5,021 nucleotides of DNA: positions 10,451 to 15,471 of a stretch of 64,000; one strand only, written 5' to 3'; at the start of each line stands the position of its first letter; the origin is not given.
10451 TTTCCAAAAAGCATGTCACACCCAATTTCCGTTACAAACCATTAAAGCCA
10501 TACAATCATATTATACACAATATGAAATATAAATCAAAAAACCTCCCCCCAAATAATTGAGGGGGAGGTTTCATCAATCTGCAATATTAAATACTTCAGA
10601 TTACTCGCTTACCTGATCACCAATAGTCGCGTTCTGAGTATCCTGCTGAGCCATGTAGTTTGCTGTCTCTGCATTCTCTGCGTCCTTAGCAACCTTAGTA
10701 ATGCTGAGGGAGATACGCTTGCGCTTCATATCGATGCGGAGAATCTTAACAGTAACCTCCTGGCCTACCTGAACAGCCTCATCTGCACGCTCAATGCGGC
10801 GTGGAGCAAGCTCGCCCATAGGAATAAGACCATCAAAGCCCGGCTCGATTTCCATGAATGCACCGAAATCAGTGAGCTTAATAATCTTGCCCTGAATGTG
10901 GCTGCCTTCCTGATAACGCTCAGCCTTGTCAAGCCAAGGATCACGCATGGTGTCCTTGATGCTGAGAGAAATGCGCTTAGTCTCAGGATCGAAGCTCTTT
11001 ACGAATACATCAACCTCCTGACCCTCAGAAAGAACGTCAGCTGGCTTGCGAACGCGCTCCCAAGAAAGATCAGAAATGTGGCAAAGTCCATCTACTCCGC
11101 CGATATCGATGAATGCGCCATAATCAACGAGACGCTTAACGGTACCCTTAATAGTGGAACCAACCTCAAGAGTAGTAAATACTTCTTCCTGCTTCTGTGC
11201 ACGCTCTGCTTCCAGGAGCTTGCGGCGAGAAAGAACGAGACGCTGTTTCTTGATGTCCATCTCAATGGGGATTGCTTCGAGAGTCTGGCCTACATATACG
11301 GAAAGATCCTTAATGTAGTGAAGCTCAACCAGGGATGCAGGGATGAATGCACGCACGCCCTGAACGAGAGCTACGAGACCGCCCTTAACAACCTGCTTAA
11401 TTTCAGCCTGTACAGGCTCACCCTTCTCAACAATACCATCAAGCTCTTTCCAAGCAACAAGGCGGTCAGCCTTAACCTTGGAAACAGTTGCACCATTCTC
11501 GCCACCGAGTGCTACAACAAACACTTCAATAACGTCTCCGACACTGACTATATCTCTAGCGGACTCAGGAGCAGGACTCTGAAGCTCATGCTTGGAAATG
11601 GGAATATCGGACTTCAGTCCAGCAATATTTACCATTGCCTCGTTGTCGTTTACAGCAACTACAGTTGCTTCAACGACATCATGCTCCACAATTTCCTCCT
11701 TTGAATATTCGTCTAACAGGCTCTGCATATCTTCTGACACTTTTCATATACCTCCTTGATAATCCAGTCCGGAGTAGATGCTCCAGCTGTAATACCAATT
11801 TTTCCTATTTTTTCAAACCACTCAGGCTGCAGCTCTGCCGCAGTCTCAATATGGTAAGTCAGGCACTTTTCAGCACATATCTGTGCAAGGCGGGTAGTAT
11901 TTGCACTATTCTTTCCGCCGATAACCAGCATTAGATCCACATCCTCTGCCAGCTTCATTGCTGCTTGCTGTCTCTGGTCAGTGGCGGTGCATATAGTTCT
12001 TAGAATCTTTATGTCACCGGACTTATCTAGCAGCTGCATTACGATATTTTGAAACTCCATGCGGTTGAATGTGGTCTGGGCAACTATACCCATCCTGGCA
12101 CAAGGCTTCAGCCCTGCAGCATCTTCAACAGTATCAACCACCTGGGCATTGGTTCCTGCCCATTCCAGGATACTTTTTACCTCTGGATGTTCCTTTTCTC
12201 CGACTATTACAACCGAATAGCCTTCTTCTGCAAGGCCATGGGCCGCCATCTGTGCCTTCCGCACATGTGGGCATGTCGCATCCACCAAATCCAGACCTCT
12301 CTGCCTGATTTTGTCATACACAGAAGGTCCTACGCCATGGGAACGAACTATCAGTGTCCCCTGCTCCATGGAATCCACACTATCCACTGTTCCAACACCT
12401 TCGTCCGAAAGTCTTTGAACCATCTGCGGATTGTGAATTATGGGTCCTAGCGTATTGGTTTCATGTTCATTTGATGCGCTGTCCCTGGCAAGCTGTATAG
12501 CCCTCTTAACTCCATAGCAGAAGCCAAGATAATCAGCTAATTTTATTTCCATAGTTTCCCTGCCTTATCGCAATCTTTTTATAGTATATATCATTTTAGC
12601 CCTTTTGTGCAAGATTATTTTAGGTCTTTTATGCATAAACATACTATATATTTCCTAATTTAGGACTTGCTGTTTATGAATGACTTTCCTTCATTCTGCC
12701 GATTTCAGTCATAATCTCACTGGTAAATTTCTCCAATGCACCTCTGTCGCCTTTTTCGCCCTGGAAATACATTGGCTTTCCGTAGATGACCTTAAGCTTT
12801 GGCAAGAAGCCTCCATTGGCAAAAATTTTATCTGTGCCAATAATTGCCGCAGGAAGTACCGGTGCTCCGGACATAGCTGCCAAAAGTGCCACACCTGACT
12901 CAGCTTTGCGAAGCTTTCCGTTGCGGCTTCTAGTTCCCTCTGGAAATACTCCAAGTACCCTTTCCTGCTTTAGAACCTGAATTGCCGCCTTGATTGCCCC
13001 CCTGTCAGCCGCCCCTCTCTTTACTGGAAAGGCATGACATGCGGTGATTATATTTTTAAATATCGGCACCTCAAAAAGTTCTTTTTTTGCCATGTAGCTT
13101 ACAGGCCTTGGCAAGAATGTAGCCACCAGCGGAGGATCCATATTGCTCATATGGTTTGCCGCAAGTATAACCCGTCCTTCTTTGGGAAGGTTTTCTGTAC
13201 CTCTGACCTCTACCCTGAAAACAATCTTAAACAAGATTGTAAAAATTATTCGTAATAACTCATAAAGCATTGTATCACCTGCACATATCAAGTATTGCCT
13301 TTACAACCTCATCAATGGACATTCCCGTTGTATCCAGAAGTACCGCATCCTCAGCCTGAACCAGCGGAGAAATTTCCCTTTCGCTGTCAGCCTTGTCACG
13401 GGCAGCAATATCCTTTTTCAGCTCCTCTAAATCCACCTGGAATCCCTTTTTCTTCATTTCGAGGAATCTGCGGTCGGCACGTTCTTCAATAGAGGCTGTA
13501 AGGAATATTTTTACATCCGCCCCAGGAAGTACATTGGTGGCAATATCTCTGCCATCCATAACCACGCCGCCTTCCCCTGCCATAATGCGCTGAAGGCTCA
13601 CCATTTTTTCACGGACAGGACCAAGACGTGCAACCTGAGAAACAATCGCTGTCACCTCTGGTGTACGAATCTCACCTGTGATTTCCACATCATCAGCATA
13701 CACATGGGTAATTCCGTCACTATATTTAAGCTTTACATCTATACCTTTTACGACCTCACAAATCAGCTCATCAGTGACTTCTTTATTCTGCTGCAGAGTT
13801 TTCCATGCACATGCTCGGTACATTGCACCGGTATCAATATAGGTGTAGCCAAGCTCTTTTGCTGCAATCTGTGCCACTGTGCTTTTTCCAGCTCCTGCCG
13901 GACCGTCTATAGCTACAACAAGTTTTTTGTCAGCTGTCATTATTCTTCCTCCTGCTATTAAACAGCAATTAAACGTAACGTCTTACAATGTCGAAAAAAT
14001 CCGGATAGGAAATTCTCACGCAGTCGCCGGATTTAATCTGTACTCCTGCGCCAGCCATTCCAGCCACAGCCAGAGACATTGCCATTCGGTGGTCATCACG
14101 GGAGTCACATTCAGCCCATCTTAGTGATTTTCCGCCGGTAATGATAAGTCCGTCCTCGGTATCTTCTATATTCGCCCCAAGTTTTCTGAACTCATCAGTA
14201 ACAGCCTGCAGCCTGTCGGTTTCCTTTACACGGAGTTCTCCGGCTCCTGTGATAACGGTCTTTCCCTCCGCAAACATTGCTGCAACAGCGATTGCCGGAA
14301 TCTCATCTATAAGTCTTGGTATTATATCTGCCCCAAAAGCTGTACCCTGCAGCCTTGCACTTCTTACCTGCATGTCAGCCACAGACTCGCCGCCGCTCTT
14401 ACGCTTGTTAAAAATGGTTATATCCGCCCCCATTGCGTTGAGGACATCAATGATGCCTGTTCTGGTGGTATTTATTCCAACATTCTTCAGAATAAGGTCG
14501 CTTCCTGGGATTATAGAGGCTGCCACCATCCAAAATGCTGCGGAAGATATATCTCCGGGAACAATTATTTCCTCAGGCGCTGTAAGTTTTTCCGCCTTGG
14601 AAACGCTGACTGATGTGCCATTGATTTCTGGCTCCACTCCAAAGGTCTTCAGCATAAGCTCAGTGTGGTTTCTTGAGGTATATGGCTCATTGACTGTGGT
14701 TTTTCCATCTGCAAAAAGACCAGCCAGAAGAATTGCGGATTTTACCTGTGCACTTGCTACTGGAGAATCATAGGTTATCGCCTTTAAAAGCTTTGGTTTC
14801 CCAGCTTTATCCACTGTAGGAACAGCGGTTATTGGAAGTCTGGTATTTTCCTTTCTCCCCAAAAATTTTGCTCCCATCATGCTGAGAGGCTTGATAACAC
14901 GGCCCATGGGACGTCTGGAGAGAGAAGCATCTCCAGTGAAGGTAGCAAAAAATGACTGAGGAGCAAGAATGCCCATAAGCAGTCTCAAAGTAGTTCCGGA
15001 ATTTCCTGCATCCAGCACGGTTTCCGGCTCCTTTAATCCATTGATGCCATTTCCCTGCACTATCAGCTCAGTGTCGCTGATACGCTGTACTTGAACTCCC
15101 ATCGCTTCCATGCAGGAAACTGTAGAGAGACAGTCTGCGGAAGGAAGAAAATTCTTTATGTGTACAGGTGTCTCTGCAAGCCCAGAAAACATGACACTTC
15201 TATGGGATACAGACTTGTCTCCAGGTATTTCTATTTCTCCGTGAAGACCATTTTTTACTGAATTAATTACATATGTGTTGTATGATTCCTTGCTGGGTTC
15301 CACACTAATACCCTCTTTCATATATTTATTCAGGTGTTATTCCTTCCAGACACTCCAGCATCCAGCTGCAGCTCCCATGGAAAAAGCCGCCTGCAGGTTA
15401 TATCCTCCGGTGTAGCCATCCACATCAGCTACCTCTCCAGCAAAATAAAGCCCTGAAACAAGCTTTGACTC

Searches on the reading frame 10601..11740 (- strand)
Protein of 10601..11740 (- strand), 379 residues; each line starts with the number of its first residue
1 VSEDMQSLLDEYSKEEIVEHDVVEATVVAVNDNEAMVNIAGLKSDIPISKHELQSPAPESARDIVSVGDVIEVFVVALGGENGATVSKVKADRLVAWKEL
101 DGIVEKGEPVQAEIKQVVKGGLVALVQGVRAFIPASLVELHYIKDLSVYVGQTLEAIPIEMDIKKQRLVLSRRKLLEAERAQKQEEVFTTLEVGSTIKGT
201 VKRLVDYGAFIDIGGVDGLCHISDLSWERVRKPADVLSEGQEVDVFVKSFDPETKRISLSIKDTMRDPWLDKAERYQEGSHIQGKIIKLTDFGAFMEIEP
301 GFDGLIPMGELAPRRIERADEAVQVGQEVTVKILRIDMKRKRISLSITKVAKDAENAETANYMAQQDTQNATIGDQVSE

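Call 26: search_protein_families(library=pfam, proteins=[window:10601-11740:-], max_evalue=0.000001)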
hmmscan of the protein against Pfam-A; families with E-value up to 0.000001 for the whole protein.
window:10601-11740:- (379 aa): 2 families
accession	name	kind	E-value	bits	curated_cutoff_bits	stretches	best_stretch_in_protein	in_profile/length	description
PF00575.29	S1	-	3e-55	185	22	3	191-262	2-74/74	S1 RNA binding domain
PF23459.1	S1_RRP5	-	3.4e-20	72.8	27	1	276-346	1-71/72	RRP5 S1 domain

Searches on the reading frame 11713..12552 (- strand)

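Call 27: search_protein_families(library=pfam, proteins=[window:11713-12552:-], max_evalue=0.000001)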
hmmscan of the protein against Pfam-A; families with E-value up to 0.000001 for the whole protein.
window:11713-12552:- (279 aa): 1 family
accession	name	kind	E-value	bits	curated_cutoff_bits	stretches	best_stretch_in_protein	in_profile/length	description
PF02401.23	LYTB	-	6.2e-95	317.9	24.5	1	3-272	1-266/267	LytB protein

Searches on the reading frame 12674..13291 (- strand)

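Call 27: search_protein_families(library=pfam, proteins=[window:12674-13291:-], max_evalue=0.000001)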
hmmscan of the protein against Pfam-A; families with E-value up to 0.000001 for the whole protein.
window:12674-13291:- (205 aa): 1 family
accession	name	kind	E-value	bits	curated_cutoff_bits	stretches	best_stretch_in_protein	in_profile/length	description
PF01553.26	Acyltransferase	-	9.3e-32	110.1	23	1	26-150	1-131/132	Acyltransferase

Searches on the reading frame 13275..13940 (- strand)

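Call 27: search_protein_families(library=pfam, proteins=[window:13275-13940:-], max_evalue=0.000001)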
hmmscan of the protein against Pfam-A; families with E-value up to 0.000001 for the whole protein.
window:13275-13940:- (221 aa): 3 families
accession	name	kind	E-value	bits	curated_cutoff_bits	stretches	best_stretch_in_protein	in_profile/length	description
PF02224.24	Cytidylate_kin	-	3.9e-72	242.8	26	1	9-219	1-208/211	Cytidylate kinase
PF13189.12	Cytidylate_kin2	-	4.2e-11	43.8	28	1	8-186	1-151/176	Cytidylate kinase-like family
PF13207.12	AAA_17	-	4.6e-07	30.6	27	0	13-58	2-48/136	AAA domain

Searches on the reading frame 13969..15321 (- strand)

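Call 27: search_protein_families(library=pfam, proteins=[window:13969-15321:-], max_evalue=0.000001)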
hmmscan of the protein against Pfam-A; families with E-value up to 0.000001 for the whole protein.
window:13969-15321:- (450 aa): 1 family
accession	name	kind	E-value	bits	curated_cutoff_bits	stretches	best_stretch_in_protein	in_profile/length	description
PF00275.25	EPSP_synthase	-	2.8e-115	385.8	22.8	1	25-444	6-415/417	EPSP synthase (3-phosphoshikimate 1-carboxyvinyltransferase)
